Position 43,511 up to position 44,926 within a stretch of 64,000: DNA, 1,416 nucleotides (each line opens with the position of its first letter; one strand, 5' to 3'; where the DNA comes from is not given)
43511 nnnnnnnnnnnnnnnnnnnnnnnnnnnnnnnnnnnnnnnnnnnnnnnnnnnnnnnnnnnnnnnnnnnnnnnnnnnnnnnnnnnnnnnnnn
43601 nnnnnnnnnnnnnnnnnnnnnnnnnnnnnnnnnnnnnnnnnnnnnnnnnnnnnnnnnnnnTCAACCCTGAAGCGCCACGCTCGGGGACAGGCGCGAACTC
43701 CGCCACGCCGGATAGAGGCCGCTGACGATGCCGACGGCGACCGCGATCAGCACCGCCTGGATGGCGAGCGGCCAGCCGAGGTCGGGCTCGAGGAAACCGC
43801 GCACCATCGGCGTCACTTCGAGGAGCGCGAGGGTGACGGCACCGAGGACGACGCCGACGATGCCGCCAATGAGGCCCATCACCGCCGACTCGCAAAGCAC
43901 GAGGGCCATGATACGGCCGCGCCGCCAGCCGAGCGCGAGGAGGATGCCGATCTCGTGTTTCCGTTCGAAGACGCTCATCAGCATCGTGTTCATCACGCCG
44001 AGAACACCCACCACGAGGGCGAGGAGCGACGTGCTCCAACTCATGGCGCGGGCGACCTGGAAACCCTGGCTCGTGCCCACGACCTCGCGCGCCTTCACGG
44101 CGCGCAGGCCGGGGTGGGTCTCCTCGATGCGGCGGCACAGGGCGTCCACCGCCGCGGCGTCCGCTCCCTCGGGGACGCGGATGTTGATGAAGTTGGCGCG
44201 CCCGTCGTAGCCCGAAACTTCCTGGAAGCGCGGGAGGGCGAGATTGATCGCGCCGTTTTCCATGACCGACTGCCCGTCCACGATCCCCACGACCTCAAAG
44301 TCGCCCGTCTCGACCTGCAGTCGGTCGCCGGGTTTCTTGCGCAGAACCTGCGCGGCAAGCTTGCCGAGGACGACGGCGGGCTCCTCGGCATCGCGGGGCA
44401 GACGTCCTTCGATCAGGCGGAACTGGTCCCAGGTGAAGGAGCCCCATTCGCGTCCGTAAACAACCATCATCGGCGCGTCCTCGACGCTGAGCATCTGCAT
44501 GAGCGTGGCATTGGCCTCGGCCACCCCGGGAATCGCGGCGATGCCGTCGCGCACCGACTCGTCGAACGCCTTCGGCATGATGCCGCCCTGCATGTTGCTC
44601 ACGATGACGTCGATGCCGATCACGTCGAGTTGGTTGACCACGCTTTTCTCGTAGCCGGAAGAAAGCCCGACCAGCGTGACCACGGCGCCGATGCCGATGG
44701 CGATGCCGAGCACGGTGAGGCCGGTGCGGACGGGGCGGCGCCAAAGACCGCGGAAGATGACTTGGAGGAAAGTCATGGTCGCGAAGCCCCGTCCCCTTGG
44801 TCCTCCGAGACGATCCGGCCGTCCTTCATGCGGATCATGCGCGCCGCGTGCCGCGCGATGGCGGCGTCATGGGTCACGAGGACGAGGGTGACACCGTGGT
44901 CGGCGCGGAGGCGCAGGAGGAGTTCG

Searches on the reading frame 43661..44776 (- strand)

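Call 43: search_protein_families(library=pfam, proteins=[window:43661-44776:-], max_evalue=0.001)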
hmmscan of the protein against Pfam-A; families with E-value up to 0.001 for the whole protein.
window:43661-44776:- (371 aa): 2 families
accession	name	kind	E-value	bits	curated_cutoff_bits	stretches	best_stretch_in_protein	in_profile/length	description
PF12704.14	MacB_PCD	-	3.3e-22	80.2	27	1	18-212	1-202/207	MacB-like periplasmic core domain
PF02687.27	FtsX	-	4e-19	69.3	25.5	1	249-365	3-120/120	FtsX-like permease C-terminal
